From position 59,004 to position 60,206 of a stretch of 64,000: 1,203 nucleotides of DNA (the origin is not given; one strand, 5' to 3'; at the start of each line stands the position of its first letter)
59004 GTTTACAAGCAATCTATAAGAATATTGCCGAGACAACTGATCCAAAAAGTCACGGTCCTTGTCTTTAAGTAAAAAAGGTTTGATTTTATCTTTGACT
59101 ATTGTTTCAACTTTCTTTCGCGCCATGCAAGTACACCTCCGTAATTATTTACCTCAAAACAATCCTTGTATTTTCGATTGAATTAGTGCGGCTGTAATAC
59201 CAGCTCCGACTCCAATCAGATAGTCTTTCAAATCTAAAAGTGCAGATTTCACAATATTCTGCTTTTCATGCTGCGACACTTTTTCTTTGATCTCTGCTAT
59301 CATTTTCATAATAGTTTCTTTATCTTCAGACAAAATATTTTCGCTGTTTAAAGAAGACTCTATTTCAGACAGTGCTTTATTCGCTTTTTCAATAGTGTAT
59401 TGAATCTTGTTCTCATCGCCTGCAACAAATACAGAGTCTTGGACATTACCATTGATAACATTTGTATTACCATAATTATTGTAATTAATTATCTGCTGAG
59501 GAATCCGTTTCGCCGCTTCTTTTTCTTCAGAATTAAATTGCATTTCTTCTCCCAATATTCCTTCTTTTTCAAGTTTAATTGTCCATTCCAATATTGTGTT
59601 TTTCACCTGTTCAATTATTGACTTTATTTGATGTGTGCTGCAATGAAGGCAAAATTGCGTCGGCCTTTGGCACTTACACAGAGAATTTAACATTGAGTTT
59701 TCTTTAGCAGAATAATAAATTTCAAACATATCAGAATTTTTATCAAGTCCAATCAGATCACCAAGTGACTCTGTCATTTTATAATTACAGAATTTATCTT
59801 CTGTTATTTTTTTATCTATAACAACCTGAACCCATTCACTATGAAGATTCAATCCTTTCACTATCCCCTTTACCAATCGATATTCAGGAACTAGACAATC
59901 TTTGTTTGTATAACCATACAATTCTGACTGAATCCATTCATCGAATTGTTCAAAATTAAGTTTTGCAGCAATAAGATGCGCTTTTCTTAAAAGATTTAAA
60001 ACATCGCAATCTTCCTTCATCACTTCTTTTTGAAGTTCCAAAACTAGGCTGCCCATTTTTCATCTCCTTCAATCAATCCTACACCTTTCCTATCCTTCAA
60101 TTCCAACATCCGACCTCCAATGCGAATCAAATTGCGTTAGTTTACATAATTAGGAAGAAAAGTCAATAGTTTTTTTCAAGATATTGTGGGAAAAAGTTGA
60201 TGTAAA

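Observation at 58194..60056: Two-gene candidate abortive-infection module: AbiTii-like sensor with membrane-active tail plus DUF4145/HEPN-like partner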

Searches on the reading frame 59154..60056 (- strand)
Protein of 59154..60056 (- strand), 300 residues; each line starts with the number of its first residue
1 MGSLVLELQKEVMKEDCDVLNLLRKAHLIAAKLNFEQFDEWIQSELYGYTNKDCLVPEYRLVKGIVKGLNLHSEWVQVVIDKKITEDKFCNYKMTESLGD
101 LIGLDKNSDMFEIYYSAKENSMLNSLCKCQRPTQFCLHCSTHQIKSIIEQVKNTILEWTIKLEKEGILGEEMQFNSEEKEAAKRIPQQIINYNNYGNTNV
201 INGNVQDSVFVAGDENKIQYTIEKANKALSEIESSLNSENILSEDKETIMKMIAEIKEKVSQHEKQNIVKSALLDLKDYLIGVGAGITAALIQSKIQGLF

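Call 3: search_protein_families(library=pfam, proteins=[window:59154-60056:-], max_evalue=1)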
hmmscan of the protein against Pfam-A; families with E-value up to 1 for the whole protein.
window:59154-60056:- (300 aa): 3 families
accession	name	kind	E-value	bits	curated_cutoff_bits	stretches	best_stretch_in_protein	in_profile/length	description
PF18864.6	AbiTii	-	2.7e-43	148.8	27.6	1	3-185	1-187/189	AbiTii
PF15188.11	CCDC-167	-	0.029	15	27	1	217-266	8-57/84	Coiled-coil domain-containing protein 167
PF24889.1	CCTL2_WNK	-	0.32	11.3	27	0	216-265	24-74/75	WNK CCTL2 domain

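Call 4: search_protein_families(library=padloc, proteins=[window:59154-60056:-], max_evalue=1)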
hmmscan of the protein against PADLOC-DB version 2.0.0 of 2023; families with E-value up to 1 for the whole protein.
window:59154-60056:- (300 aa): 3 families
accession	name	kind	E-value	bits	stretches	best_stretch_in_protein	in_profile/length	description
PDLC02334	AbiTii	-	3.9e-44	149.2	1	3-185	1-183/185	AbiTii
PDLC02333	AbiTi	-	0.00031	19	1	197-297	3-111/114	AbiTi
PDLC04449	PDC-M14B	-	0.0017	15.9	1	206-290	168-252/267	-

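Call 5: search_protein_families(library=ncbifam, proteins=[window:59154-60056:-], max_evalue=1)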
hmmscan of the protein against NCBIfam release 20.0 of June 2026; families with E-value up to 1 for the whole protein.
window:59154-60056:- (300 aa): 2 families
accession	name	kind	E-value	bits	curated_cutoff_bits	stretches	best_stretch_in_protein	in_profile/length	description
TIGR02930.1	vnfG_nitrog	equivalog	0.0039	17.6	141.7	1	126-166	62-102/109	V-containing nitrogenase subunit delta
TIGR00829.1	FRU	subfamily_domain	0.12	12.7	76.85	0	156-208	27-83/85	fructose PTS transporter subunit IIB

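Call 7: find_homologous_proteins(query=window:59154-60056:-, max_evalue=0.001)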
Query window:59154-60056:- (300 aa): 384 proteins with E <= 0.001 among 1791 candidates; the best 120 are listed.
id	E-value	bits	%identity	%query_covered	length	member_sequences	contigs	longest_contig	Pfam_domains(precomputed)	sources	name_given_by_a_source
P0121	4.0e-175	599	91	100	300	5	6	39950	PF18864.7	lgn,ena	-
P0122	9.6e-137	473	75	100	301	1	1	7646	PF18864.7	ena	-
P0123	3.6e-111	389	65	100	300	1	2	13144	PF18864.7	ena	-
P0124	2.7e-110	386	65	100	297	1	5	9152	PF18864.7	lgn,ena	-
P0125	7.5e-106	372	60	100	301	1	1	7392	PF18864.7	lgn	-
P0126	3.8e-105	369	64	100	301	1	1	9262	PF18864.7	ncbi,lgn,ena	-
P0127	4.5e-104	366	62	100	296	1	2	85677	PF18864.7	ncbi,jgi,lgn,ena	jgi:hypothetical protein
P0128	1.3e-103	364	61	100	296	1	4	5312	PF18864.7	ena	-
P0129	9.3e-99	348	55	100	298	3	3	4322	PF18864.7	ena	-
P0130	3.1e-98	347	60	100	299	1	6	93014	PF18864.7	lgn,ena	-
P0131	3.5e-94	333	52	100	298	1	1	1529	PF18864.7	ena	-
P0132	3.0e-93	330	55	98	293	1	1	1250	PF18864.7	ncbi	-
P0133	7.7e-93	329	52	100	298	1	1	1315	PF18864.7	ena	-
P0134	1.8e-92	328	53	100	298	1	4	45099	PF18864.7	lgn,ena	-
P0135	2.9e-92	327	53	100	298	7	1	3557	PF18864.7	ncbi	-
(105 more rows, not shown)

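Call 18: search_protein_families(library=padloc, alignment_id=A2, max_evalue=0.1)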
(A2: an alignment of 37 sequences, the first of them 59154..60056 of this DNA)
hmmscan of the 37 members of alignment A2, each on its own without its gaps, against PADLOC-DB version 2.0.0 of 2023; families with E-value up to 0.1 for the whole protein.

A. member 1, window:59154-60056:- (300 aa): 3 families
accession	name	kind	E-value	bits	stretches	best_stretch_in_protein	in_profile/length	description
PDLC02334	AbiTii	-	3.9e-44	149.2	1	3-185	1-183/185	AbiTii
PDLC02333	AbiTi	-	0.00031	19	1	197-297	3-111/114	AbiTi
PDLC04449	PDC-M14B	-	0.0017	15.9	1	206-290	168-252/267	-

B. families by the number of members that match (of 37 scanned): 16 families
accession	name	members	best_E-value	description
PDLC02334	AbiTii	37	2.1e-49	AbiTii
PDLC02333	AbiTi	36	6.6e-09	AbiTi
PDLC04449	PDC-M14B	36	3.6e-08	-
PDLC04448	PDC-M14B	27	8.2e-11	-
PDLC04451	PDC-M14B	13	1.2e-06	-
PDLC02176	Drt3b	3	0.0012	-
PDLC04453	PDC-M14B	2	0.00047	-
PDLC01116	Cas5_IIId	1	0.0032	Csx10gr5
PDLC04032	PD-T4-4_A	1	0.0038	-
PDLC00067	GajA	1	0.0055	AAA ATPase domain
PDLC01329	Cas5b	1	0.0068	CAS-I-B; effector_G5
PDLC00952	Cas5c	1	0.0073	"CRISPR-associated protein Cas5, subtype PGING"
PDLC04896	PDC-S06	1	0.014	-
PDLC01224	Cas11f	1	0.022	CAS-III-F; effector_SS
PDLC04947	PDC-S19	1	0.035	-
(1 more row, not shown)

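Call 21: find_related_loci(query=A2, collection=metagenome_contigs, flank=5000)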
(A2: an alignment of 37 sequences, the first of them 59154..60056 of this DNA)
Query A2 (300 aa) in metagenome_contigs; peptide patterns used: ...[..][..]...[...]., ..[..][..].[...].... (x = any residue, [..] = any of these).
260 stretches matched a pattern; 182 encode a relative of the query (tblastn E <= 1e-3); the best 80 are kept; 80 distinct loci.
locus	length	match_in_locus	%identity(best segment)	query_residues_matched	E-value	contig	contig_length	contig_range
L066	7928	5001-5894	53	1-300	3e-100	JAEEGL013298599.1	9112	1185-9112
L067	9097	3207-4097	51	1-299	4e-97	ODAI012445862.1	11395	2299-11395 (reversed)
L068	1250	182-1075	55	1-300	4e-105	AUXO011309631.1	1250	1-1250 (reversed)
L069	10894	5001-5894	49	1-300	5e-94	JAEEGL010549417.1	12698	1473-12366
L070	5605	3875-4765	48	1-300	2e-90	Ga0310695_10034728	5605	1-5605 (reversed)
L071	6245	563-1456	49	1-300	6e-89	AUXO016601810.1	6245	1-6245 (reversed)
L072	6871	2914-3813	49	1-300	2e-88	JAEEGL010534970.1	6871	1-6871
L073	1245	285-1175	48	1-300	5e-95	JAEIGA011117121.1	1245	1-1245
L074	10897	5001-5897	47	1-300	2e-84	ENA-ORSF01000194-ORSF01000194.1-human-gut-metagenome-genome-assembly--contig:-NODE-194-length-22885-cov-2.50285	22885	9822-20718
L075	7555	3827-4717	43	1-300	4e-81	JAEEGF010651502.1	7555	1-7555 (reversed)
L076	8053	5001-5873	46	1-292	1e-79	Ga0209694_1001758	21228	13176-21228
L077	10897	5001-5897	45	1-299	1e-79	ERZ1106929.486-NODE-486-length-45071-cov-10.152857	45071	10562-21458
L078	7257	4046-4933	44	1-299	3e-79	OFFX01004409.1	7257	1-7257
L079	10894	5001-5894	43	1-300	3e-79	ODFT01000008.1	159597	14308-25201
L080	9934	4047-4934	44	1-299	3e-79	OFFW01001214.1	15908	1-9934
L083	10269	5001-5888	44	1-299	3e-79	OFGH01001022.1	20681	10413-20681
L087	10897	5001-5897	46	1-299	8e-79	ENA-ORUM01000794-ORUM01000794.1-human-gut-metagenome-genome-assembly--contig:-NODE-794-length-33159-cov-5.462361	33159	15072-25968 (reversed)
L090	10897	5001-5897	46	1-299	8e-79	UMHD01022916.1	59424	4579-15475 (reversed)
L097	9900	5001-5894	43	1-300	4e-78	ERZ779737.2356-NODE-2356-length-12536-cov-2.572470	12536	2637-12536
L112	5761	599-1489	40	1-300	8e-77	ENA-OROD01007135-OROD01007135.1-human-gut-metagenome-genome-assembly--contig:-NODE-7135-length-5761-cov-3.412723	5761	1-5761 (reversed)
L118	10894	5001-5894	42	1-300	4e-76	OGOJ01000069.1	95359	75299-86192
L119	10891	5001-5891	39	1-300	1e-75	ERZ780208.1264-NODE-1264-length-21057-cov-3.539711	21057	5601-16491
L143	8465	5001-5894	41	1-300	2e-73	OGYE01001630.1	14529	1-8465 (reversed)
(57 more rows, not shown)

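Call 32: find_encoding_contigs(protein=P0121, flank=5000, max_places=4)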
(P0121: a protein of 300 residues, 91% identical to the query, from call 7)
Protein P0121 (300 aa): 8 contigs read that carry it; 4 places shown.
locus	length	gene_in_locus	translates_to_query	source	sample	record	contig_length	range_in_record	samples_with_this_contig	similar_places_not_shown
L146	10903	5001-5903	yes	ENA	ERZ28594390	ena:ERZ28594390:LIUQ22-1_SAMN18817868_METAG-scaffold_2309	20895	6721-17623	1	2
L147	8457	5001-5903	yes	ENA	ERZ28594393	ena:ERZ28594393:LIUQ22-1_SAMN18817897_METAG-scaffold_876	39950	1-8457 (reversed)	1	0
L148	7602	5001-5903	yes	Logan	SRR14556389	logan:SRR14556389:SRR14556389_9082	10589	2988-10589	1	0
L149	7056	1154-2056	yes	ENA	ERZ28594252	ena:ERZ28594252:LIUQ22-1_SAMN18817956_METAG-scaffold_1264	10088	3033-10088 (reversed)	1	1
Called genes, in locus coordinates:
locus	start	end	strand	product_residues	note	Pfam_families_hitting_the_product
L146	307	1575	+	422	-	PF13173:AAA_14, PF13635:DUF4143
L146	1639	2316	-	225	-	-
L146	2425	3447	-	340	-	PF13280:WYL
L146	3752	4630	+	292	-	PF07603:Lcl_C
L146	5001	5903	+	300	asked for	PF18864:AbiTii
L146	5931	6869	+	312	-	-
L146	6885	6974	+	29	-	-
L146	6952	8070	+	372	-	-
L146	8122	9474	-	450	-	-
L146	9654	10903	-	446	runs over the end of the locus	PF01554:MatE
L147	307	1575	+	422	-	PF13173:AAA_14, PF13635:DUF4143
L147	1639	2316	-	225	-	-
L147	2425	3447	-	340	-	PF13280:WYL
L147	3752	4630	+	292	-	PF07603:Lcl_C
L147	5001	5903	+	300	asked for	PF18864:AbiTii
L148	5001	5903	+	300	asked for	PF18864:AbiTii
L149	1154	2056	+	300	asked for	PF18864:AbiTii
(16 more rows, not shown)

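Call 34: find_encoding_contigs(protein=P0122, flank=5000, max_places=3)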
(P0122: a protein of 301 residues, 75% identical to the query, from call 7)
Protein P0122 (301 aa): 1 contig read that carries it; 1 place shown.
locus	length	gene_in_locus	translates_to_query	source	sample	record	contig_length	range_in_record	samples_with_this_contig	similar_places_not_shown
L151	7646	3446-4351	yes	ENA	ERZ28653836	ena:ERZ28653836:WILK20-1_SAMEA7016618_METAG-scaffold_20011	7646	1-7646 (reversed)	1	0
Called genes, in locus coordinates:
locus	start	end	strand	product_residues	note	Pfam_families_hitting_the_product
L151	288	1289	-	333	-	PF10543:ORF6N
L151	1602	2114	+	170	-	PF13958:ToxN_toxin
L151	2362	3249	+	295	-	PF07603:Lcl_C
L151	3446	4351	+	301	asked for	PF18864:AbiTii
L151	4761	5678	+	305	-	PF07751:Abi_2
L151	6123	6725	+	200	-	-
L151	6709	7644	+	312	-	?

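Call 52: predict_structure(alignment_id=A2)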
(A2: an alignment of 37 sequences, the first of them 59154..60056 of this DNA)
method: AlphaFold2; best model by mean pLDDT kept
length: 300 residues; sequences in the alignment: 37
mean_pLDDT: 82.0   pTM: 0.58
mean pLDDT of the five models: 82.0, 80.9, 80.1, 79.6, 76.4
residues with pLDDT >= 90: 107; 70-90: 156; 50-70: 10; < 50: 27
segments of 3 or more residues with pLDDT < 50: 191-217
pLDDT, mean of each block of 10 residues (from residue 1): 84 90 94 89 91 80 92 86 84 92 86 91 86 91 92 91 88 85 72 32 38 48 83 85 89 91 85 89 79 76
secondary structure, 60 per line:
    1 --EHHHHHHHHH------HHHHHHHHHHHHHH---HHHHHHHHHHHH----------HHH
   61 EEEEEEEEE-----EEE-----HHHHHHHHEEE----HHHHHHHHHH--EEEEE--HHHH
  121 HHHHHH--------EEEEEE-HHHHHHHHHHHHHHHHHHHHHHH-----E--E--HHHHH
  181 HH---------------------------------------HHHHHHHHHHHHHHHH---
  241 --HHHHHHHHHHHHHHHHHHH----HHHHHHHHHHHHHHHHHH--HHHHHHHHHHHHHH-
elements in order: H4-12 H19-32 H36-47 E61-69 E75-77 H83-90 E91-93 H98-107 E110-114 H117-126 E135-140 H142-164 H176-182 H222-237 H243-261 H266-283 H286-299

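Call 59: fold_search(model_id=the predicted structure, library=pdb)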
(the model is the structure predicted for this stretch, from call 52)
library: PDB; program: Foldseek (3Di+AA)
matches with E <= 10: 133; with E <= 0.001: 0
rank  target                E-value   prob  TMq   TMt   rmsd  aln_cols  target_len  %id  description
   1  5ckw_B                1.0e+00  0.12  0.22  0.18  18.1       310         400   11  Crystal structure of LegK4_AMPPNP Kinase (released 2015-10-14)
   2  5ckw_A                1.3e+00  0.11  0.22  0.18  18.1       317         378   12  Crystal structure of LegK4_AMPPNP Kinase (released 2015-10-14)
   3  6ywd_C                1.6e+00  0.51  0.17  0.55   5.3        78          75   14  De novo designed protein 4H_01 in complex with Mota antibody (released 2020-10-07)
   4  5j0n_G                1.6e+00  0.13  0.14  0.12  16.9       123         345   15  Lambda excision HJ intermediate (released 2017-02-08)
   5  9sfa_A                1.6e+00  0.04  0.09  0.08  14.4       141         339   11  Cyclic nucleotide binding transcription factor Bd2879 - apo form (released 2025-10-22)
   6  8q3b_C                2.0e+00  0.04  0.09  0.08  15.5       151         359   14  The closed state of the ASFV apo-RNA polymerase (released 2024-02-14)
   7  7rhl_D                2.7e+00  0.01  0.08  0.06  17.7       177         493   12  Cryo-EM structure of human rod Apo CNGA1/B1 channel with CLZ coiled coil (released 2021-11-03)
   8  3k7a_A                2.8e+00  0.03  0.11  0.04  14.6       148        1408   12  Crystal Structure of an RNA polymerase II-TFIIB complex (released 2009-11-24)
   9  1stz_B                3.1e+00  0.02  0.09  0.09  21.8       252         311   10  Crystal structure of a hypothetical protein at 2.2 A resolution (released 2004-08-24)
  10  4r0g_A                3.3e+00  0.14  0.22  0.25  16.1       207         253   12  Crystal structure of Lpg0393 from Legionella pneumophila (released 2015-04-15)
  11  9a65_B                3.3e+00  0.08  0.14  0.07  13.3       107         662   16  Integrative model of YVAQ-MCPB by crosslinking MS and deep learning (released 2024-09-18)
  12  1u89_MODEL_1_A        3.5e+00  0.20  0.17  0.30   6.3        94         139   14  Solution structure of VBS2 fragment of talin (released 2005-01-18)
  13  8z4i_A                3.5e+00  0.06  0.11  0.09   9.8        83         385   14  crystal structure of Cdn1 in complex with cA3 (released 2026-02-04)
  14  1ywm                  3.7e+00  0.47  0.19  0.31   5.8        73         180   16  Crystal structure of the N-terminal domain of group B Streptococcus alpha C protein (released 2005-03-08)
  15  6is0_A                3.7e+00  0.10  0.16  0.11   9.2        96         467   17  Crystal structure of the zebrafish cap-specific adenosine methyltransferase bound to SAH and m7G-capped RNA (released 2018-12-05)
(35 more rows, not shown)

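Call 62: search_protein_families(library=pfam, proteins=[L090:5947-7098:+, L097:1751-4996:+, L112:24-458:+, L083:5951-7048:+, L119:6219-7331:+, L067:971-2212:+, L087:1354-4689:+, L143:6084-6995:+, L118:2805-4988:+, L072:3833-4636:+], max_evalue=0.01)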
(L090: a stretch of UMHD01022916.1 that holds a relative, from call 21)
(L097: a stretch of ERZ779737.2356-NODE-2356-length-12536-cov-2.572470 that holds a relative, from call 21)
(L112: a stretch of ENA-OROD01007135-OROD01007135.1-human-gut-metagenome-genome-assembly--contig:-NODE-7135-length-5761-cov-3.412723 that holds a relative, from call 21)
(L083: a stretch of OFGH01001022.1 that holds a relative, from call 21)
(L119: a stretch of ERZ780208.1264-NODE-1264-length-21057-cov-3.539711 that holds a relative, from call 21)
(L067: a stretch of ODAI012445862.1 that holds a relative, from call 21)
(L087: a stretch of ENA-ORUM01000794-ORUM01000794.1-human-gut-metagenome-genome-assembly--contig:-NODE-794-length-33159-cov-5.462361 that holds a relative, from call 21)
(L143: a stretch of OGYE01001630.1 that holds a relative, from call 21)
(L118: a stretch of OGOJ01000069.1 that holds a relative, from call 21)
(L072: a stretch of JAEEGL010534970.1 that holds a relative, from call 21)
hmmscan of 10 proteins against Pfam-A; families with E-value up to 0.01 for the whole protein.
L090:5947-7098:+ (384 aa): 4 families
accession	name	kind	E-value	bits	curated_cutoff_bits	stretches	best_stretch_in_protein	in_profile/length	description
PF06114.19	Peptidase_M78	-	1.1e-18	67.7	22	1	169-294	3-122/123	IrrE N-terminal-like domain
PF01381.28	HTH_3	-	6.5e-08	32.9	23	1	13-63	1-51/55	Helix-turn-helix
PF13560.12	HTH_31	-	5.1e-05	23.9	27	1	10-58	3-52/64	Helix-turn-helix domain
PF12844.13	HTH_19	-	0.00013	22.3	30.2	1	10-58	1-49/64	Helix-turn-helix domain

L097:1751-4996:+ (1082 aa): 6 families
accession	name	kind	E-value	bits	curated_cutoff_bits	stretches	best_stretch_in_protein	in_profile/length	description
PF12008.13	EcoR124_C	-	2.7e-69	234.1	23.1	1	777-1039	1-260/260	Type I restriction and modification enzyme - subunit R C terminal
PF22679.2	T1R_D3-like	-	1.9e-60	204.3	27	1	587-756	2-158/158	Type I restriction enzyme subunit R domain 3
PF18766.7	SWI2_SNF2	-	2.1e-54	185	26.7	1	296-518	1-202/221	SWI2/SNF2 ATPase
PF04313.20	HSDR_N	-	1.1e-46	159.6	25.1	1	32-225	1-197/198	Type I restriction enzyme R protein N terminus (HSDR_N)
PF04851.21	ResIII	-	4.8e-41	140.8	22.5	1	292-460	3-163/164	Type III restriction enzyme, res subunit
PF00270.35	DEAD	-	2.3e-10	40.9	26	1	328-460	21-161/167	DEAD/DEAH box helicase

L112:24-458:+ (145 aa): 2 families
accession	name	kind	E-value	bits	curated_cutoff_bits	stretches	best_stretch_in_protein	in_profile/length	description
PF03869.20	Arc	-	0.00074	19.7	20.4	1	97-137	4-44/50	Arc-like DNA binding domain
PF07878.17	RHH_5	-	0.0026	17.9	26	1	98-137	2-41/43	CopG-like RHH_1 or ribbon-helix-helix domain, RHH_5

L083:5951-7048:+ (366 aa): 1 family
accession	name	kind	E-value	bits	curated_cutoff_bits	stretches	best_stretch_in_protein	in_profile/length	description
PF11185.13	DUF2971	-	1.4e-05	26.7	22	1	183-297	1-89/89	Protein of unknown function (DUF2971)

L119:6219-7331:+ (371 aa): 2 families
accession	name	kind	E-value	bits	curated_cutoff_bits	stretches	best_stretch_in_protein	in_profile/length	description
PF13586.12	DDE_Tnp_1_2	-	3.8e-20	72.6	29.2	1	248-339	1-85/86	Transposase DDE domain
PF01609.27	DDE_Tnp_1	-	7.5e-05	23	23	1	199-339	32-200/200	Transposase DDE domain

L067:971-2212:+ (414 aa): 1 family
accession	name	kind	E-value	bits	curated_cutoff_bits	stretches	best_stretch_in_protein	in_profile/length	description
PF01420.25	Methylase_S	-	2.3e-09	38.1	22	1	60-179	53-167/168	Type I restriction modification DNA specificity domain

L087:1354-4689:+ (1112 aa): 3 families
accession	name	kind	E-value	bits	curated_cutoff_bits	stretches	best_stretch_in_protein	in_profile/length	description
PF04851.21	ResIII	-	6e-11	43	22.5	1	127-307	2-163/164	Type III restriction enzyme, res subunit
PF13455.12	MUG113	-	0.00086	20.3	22.3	1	32-102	2-63/73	Meiotically up-regulated gene 113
PF04286.17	DUF445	-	0.0023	18.4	33.8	1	703-870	140-309/368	Protein of unknown function (DUF445)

L143:6084-6995:+ (304 aa): 1 family
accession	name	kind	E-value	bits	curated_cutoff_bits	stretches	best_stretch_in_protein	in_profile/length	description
PF18739.6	HEPN_Apea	-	8e-08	33.2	24.4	1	179-276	42-134/136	Apea-like HEPN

L118:2805-4988:+ (728 aa): 4 families
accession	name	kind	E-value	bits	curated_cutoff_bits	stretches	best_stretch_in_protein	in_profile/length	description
PF04851.21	ResIII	-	1.9e-19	70.6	22.5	1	1-171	2-163/164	Type III restriction enzyme, res subunit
PF00270.35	DEAD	-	1.4e-08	35.1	26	1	6-171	3-161/167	DEAD/DEAH box helicase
PF25199.1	nSTAND_NTPase5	-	0.0022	18.3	34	1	6-67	20-85/145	Novel STAND NTPase 5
PF13191.12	AAA_16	-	0.0078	17.2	32.6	0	5-148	6-146/167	AAA ATPase domain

L072:3833-4636:+ (268 aa): 1 family
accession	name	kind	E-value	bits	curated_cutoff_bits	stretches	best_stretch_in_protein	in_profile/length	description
PF13643.11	DUF4145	-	1.6e-06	28.5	23.1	1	157-241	6-76/88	Domain of unknown function (DUF4145)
